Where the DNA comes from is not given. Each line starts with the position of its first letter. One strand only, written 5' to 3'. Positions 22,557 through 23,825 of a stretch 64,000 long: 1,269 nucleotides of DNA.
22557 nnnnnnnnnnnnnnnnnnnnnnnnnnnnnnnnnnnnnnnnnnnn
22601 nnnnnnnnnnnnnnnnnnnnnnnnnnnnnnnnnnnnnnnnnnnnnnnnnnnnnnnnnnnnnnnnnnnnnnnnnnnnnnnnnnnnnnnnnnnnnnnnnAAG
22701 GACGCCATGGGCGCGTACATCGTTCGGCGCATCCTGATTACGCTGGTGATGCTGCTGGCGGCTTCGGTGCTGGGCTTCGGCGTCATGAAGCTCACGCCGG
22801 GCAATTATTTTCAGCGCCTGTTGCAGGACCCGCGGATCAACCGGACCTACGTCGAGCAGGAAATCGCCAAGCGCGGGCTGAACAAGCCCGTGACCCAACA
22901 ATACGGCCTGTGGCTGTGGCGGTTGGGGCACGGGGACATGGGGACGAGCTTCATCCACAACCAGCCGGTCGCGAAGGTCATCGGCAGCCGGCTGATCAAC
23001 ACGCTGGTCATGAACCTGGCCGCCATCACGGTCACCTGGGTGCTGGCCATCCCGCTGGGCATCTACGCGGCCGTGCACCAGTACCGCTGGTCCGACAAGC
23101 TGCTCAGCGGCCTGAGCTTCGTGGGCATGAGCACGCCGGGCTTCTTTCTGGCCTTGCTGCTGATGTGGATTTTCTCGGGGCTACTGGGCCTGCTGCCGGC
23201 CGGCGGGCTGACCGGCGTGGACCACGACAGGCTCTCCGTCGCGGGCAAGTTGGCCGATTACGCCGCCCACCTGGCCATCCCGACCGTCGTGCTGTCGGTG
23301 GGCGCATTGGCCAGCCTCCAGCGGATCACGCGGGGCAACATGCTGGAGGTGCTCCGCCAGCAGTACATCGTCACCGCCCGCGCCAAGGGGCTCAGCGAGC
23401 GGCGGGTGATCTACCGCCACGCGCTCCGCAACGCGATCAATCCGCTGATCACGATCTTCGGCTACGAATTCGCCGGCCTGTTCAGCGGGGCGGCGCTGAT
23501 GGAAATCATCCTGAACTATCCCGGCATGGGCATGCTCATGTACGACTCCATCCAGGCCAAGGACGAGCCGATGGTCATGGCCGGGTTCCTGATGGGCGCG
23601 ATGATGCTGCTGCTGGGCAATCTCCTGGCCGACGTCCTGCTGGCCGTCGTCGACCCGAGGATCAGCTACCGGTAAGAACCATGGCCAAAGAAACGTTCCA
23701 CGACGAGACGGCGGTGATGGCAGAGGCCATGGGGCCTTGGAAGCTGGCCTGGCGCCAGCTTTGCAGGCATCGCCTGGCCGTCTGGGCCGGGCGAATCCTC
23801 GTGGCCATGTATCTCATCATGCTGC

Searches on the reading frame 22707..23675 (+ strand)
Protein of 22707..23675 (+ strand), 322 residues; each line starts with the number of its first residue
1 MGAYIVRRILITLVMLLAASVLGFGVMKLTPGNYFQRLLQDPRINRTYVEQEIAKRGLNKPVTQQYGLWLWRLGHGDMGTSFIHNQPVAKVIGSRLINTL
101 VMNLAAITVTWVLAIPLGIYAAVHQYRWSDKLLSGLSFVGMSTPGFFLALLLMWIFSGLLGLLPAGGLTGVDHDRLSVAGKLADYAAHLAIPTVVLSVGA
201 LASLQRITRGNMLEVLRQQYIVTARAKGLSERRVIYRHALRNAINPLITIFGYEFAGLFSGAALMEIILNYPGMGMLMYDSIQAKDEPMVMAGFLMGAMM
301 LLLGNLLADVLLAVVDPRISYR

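Call 35: find_encoding_contigs(protein=window:22707-23675:+, flank=10000, max_places=1)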
Protein window:22707-23675:+ (322 aa): 12 contigs read that carry it; 1 place shown.
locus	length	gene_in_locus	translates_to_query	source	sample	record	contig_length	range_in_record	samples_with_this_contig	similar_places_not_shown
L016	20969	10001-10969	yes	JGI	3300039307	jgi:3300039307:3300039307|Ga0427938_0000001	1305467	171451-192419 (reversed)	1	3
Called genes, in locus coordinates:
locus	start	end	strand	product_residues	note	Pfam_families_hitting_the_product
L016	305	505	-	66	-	PF14373:Imm_superinfect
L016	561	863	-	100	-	PF00216:Bac_DNA_binding, PF18291:HU-HIG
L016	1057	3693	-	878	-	PF01301:Glyco_hydro_35, PF02449:Glyco_hydro_42 (weak), PF13364:BetaGal_ABD2 (faint), PF21317:BetaGal_ABD_1 (weak), PF21467:BetaGal_gal-bd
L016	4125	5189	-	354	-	PF01408:GFO_IDH_MocA, PF22725:GFO_IDH_MocA_C3, PF02894:GFO_IDH_MocA_C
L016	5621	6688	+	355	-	-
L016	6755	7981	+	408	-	PF13679:Methyltransf_32, PF13649:Methyltransf_25 (faint), PF13847:Methyltransf_31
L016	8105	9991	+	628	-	PF00496:SBP_bac_5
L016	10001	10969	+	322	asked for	PF00528:BPD_transp_1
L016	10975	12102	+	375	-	PF12911:OppC_N, PF00528:BPD_transp_1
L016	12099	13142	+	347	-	PF00005:ABC_tran, PF08352:oligo_HPY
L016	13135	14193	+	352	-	PF00005:ABC_tran, PF08352:oligo_HPY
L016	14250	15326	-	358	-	PF03193:RsgA_GTPase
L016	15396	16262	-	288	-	PF01261:AP_endonuc_2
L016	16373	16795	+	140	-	PF01951:Archease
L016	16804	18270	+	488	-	PF01139:RtcB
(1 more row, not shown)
